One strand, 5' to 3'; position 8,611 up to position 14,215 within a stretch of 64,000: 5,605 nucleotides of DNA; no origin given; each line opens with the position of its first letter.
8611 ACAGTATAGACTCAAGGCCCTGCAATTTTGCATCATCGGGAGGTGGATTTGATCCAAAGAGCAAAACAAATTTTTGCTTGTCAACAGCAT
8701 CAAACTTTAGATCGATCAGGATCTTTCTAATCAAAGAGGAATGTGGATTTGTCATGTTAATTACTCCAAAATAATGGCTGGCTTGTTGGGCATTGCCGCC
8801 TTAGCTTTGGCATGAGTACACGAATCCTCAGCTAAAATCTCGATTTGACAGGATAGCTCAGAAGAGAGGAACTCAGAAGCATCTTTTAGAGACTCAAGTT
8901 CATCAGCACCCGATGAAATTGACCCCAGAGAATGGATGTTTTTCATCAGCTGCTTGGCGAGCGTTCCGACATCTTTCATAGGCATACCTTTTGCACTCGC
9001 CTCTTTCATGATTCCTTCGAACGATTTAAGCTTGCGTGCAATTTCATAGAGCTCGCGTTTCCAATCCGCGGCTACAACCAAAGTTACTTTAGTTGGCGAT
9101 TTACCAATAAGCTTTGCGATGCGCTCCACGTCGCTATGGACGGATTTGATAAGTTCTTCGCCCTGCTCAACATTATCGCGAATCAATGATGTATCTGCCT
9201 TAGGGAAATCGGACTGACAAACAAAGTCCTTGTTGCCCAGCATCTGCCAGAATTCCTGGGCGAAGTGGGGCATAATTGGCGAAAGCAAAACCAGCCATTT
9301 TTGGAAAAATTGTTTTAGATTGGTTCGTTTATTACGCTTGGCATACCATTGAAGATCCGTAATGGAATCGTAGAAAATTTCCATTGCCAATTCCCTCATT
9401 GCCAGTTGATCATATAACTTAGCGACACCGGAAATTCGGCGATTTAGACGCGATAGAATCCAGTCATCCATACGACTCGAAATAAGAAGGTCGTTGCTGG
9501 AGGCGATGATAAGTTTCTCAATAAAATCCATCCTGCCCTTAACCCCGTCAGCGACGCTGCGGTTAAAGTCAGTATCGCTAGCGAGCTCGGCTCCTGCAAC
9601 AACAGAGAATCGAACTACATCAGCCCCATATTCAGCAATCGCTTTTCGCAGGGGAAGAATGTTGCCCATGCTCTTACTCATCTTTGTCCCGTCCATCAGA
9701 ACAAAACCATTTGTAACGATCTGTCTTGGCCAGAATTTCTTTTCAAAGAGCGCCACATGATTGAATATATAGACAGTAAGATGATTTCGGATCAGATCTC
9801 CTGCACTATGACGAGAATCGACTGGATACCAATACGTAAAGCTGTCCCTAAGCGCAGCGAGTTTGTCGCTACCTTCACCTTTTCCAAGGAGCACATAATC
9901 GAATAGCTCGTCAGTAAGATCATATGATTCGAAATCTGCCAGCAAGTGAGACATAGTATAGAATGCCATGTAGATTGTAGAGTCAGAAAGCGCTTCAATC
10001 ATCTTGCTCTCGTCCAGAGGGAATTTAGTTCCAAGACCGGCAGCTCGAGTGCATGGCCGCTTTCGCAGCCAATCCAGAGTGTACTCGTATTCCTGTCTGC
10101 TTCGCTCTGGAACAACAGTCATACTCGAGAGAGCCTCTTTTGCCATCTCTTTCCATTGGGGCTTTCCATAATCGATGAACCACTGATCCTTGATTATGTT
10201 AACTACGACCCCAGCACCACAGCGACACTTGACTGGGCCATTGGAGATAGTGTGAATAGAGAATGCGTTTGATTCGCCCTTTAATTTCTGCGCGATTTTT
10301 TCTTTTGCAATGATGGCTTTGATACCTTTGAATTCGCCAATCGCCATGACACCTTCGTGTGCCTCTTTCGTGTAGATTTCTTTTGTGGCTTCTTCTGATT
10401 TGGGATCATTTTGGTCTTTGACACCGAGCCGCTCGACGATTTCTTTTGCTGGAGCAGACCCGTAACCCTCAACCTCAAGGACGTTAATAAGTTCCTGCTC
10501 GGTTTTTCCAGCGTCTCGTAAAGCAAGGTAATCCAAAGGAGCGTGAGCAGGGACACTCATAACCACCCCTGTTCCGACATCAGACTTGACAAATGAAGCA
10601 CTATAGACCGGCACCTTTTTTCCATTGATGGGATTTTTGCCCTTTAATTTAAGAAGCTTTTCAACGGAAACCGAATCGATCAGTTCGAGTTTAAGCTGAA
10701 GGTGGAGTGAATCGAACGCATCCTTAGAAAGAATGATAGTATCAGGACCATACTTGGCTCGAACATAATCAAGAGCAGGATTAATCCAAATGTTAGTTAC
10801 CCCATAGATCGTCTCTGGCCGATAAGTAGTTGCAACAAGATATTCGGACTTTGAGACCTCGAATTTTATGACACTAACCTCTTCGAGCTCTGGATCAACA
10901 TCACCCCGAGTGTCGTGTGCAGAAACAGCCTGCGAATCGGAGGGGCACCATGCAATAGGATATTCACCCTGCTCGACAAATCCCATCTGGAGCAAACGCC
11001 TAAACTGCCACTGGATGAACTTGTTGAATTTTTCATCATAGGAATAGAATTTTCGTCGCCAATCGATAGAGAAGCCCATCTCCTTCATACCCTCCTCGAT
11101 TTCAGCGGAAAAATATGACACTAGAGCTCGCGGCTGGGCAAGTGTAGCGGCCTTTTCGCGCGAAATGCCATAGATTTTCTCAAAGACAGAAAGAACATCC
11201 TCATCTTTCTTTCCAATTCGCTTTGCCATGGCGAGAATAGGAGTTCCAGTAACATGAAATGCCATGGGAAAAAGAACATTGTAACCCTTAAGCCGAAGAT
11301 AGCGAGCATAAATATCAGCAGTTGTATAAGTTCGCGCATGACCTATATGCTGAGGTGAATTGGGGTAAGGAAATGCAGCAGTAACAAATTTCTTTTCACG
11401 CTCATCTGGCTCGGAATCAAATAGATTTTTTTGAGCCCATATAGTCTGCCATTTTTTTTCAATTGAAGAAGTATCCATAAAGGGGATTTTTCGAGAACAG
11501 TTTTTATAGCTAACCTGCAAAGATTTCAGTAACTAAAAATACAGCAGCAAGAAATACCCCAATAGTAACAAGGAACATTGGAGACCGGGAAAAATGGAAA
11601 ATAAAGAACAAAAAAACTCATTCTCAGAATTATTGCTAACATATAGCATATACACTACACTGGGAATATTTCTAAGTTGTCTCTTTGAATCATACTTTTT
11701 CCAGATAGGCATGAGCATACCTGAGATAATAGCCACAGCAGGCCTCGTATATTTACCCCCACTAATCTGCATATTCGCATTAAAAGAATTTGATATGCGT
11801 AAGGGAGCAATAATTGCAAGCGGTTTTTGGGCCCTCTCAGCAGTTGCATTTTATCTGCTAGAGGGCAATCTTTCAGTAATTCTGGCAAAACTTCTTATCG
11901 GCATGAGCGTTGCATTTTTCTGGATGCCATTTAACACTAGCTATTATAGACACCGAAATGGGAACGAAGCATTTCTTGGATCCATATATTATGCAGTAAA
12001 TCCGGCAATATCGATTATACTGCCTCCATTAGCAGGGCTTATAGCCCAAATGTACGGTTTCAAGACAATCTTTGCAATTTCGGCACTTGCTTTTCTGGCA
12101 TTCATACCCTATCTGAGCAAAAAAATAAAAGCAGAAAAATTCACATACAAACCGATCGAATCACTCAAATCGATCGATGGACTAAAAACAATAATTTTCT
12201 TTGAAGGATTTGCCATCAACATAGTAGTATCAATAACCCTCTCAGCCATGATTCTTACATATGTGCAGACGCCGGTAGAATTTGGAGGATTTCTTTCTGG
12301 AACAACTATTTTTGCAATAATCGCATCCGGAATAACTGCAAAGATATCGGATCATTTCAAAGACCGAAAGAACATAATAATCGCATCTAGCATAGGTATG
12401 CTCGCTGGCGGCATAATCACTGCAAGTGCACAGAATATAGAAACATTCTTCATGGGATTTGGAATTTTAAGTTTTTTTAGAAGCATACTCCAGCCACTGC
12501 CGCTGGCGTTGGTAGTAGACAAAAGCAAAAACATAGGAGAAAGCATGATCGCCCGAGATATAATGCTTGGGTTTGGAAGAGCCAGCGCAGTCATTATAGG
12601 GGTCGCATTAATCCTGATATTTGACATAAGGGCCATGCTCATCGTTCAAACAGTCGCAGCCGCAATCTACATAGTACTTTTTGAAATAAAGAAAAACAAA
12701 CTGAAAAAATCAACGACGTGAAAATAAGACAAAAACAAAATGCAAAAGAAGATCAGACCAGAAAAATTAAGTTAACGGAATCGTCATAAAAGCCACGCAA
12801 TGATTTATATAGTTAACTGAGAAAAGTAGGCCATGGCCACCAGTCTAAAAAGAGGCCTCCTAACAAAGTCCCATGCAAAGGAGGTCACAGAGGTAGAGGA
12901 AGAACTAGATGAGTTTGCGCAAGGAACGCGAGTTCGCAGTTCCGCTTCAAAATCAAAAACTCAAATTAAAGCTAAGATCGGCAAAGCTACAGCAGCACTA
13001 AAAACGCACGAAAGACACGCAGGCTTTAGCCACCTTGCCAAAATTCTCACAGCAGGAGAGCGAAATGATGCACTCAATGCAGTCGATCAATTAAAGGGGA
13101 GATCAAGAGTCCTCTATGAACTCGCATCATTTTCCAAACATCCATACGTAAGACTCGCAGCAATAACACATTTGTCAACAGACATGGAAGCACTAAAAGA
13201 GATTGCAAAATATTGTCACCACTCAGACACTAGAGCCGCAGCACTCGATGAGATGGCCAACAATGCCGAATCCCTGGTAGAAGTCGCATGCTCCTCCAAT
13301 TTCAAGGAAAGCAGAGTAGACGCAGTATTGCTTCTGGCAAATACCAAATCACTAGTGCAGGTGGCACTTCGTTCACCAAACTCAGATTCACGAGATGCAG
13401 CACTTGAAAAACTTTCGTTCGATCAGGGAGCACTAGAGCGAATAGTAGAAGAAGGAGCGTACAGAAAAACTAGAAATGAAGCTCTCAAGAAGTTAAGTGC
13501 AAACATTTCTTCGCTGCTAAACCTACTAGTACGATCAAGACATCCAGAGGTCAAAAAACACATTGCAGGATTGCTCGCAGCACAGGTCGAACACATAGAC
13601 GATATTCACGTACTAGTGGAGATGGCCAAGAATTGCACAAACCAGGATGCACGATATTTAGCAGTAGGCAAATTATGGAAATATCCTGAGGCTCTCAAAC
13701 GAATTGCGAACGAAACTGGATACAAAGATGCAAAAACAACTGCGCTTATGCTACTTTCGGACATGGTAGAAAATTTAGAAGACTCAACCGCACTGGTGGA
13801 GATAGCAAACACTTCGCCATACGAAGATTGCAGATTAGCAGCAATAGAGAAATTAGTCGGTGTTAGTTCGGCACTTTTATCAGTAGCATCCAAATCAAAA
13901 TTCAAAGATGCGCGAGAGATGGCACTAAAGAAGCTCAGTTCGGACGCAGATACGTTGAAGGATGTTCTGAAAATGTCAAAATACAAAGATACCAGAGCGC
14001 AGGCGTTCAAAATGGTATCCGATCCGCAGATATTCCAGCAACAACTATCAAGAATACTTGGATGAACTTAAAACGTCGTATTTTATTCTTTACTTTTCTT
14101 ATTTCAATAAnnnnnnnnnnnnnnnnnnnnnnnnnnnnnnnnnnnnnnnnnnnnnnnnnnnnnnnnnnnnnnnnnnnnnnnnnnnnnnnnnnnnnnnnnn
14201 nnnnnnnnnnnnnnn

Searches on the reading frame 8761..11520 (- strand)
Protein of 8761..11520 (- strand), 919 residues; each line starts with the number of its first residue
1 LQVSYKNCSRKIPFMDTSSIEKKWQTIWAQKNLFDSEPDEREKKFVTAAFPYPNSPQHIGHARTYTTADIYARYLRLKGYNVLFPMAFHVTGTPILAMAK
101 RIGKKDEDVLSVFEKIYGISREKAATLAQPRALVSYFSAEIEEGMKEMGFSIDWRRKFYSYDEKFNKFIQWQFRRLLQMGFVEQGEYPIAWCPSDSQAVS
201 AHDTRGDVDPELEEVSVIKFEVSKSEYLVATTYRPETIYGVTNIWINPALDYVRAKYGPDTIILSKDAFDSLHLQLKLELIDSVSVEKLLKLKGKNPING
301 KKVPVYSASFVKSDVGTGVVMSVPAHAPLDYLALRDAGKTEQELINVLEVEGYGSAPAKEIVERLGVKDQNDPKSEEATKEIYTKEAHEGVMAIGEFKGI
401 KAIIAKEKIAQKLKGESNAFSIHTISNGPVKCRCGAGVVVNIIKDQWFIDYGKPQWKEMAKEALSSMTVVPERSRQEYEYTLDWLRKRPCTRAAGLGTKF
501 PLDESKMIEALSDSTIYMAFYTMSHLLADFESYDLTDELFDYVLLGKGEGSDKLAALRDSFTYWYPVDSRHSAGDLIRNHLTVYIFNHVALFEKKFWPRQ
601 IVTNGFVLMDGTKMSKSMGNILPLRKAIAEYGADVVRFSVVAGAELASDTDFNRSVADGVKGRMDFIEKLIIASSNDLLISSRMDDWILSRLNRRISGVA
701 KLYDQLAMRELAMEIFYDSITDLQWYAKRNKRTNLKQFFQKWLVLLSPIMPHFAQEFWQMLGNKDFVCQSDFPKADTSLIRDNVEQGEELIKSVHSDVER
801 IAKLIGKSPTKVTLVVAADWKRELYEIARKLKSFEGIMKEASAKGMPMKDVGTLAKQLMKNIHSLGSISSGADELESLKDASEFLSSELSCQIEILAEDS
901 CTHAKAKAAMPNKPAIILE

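Call 56: search_protein_families(library=pfam, proteins=[window:8761-11520:-], max_evalue=0.001)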
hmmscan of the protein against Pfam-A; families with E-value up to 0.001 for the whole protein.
window:8761-11520:- (919 aa): 5 families
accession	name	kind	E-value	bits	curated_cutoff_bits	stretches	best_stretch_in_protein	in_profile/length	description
PF00133.28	tRNA-synt_1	-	7.3e-34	117.7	22.7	1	24-650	2-411/414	tRNA synthetases class I (I, L, M and V)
PF09334.17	tRNA-synt_1g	-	6.8e-28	97.9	20.1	2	45-114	2-71/391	tRNA synthetases class I (M)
PF08264.19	Anticodon_1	-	1.7e-21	77.1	25.1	1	685-806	1-137/148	Anticodon-binding domain of tRNA ligase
PF01406.26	tRNA-synt_1e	-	5.4e-14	52.7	27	2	575-653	216-292/301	tRNA synthetases class I (C) catalytic domain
PF13603.12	tRNA-synt_1_2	-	5.9e-12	45.9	25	1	218-332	12-127/185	Leucyl-tRNA synthetase, editing domain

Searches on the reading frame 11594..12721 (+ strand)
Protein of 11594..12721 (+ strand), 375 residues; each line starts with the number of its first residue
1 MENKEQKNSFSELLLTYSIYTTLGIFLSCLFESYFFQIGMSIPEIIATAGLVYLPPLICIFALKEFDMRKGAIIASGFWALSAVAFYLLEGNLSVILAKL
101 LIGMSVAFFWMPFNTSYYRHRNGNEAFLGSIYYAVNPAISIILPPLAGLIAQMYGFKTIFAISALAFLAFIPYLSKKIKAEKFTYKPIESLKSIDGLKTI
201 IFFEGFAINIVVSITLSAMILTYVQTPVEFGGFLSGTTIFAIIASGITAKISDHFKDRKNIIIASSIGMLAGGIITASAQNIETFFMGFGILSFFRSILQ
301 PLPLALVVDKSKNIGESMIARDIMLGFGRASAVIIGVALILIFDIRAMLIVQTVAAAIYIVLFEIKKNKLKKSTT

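Call 56: search_protein_families(library=pfam, proteins=[window:11594-12721:+], max_evalue=0.001)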
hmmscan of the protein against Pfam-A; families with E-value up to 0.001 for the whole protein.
window:11594-12721:+ (375 aa): 1 family
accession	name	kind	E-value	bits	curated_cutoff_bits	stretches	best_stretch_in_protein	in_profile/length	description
PF07690.21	MFS_1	-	1.2e-14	54.4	33.4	2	201-363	5-168/347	Major Facilitator Superfamily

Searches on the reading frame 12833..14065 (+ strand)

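Call 56: search_protein_families(library=pfam, proteins=[window:12833-14065:+], max_evalue=0.001)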
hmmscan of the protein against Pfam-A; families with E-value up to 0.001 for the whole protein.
window:12833-14065:+ (410 aa): 1 family
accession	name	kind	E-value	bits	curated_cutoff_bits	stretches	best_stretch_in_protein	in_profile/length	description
PF13646.12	HEAT_2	-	1.4e-06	29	27.7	0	174-278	4-84/88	HEAT repeats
